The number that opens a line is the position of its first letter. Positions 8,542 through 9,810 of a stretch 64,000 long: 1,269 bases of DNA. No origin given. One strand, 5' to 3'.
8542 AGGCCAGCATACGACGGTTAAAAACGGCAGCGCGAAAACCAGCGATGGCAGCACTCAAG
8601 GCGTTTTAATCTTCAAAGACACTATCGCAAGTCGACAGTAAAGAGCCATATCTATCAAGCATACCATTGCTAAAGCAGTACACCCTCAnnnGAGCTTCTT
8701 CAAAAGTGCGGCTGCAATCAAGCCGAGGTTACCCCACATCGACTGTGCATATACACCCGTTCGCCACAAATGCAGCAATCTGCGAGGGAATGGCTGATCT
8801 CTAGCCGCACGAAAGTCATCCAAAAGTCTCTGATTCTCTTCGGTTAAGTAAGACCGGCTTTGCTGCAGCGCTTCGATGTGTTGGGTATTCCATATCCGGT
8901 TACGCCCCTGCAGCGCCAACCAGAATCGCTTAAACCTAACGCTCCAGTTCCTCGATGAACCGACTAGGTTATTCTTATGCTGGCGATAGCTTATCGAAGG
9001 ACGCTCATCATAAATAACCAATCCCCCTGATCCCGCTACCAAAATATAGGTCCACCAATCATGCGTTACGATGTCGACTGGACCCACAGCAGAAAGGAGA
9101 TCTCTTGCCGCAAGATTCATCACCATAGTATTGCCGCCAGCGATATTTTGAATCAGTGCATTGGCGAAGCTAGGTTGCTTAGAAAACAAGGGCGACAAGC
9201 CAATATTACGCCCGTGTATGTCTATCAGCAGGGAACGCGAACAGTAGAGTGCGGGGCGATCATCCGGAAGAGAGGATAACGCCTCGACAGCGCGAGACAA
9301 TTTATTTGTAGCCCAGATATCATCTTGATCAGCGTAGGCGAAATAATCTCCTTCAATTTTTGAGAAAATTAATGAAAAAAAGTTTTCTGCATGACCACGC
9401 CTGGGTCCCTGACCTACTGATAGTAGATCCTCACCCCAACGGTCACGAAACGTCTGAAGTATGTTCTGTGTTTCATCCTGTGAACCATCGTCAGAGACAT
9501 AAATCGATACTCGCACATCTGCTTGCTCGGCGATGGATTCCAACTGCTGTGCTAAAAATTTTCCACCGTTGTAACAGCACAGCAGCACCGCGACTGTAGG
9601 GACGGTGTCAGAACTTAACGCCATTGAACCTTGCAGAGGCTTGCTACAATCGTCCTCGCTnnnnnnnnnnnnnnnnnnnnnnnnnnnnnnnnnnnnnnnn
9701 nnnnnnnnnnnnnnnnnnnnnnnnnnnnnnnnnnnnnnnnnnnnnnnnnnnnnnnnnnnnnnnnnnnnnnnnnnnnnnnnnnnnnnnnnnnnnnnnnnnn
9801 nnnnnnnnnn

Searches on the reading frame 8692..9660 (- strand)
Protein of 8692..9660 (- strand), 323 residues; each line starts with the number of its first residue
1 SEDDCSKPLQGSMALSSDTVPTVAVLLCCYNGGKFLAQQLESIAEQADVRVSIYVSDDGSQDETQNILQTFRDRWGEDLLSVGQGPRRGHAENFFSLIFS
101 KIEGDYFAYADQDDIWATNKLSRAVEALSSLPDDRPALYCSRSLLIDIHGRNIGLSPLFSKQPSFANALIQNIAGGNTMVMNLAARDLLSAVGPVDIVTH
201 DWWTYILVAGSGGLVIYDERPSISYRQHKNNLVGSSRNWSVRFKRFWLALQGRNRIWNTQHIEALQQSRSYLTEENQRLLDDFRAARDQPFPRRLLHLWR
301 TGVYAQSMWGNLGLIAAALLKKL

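Call 25: search_solved_structures(query=window:8692-9660:-, max_evalue=0.01, show_alignments=2)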
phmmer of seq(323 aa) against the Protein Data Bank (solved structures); distinct sequences matched with E-value up to 0.01: 11.
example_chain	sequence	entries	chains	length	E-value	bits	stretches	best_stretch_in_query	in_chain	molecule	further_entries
1h7l_A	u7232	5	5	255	1.2e-08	37.7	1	21-140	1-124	SPORE COAT POLYSACCHARIDE BIOSYNTHESIS PROTEIN SPSA | PROTEIN (SPORE COAT POLYSACCHARIDE BIOSYNTHESIS PROTEIN SPSA)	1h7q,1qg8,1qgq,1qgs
2z87_A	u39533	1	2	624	5.3e-06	29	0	18-71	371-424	Chondroitin synthase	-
2z86_A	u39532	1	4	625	5.3e-06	29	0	18-71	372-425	Chondroitin synthase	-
3l7j_A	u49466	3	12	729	0.00064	22.2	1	24-123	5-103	Teichoic acid biosynthesis protein F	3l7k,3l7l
3l7m_A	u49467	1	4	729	0.00065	22.2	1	24-123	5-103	Teichoic acid biosynthesis protein F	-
3l7i_A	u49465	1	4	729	0.00065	22.2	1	24-123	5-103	Teichoic acid biosynthesis protein F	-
9omj_A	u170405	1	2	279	0.0021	20.5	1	23-126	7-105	Glycosyltransferase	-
9omh_A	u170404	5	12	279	0.0022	20.4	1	23-126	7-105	Glycosyltransferase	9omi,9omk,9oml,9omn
9omm_A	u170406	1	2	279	0.0022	20.4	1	23-126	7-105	Glycosyltransferase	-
5tze_C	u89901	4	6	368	0.0046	19.4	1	24-122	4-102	Glycosyl transferase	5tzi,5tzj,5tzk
5tz8_A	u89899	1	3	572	0.0094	18.3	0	24-121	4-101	Glycosyl transferase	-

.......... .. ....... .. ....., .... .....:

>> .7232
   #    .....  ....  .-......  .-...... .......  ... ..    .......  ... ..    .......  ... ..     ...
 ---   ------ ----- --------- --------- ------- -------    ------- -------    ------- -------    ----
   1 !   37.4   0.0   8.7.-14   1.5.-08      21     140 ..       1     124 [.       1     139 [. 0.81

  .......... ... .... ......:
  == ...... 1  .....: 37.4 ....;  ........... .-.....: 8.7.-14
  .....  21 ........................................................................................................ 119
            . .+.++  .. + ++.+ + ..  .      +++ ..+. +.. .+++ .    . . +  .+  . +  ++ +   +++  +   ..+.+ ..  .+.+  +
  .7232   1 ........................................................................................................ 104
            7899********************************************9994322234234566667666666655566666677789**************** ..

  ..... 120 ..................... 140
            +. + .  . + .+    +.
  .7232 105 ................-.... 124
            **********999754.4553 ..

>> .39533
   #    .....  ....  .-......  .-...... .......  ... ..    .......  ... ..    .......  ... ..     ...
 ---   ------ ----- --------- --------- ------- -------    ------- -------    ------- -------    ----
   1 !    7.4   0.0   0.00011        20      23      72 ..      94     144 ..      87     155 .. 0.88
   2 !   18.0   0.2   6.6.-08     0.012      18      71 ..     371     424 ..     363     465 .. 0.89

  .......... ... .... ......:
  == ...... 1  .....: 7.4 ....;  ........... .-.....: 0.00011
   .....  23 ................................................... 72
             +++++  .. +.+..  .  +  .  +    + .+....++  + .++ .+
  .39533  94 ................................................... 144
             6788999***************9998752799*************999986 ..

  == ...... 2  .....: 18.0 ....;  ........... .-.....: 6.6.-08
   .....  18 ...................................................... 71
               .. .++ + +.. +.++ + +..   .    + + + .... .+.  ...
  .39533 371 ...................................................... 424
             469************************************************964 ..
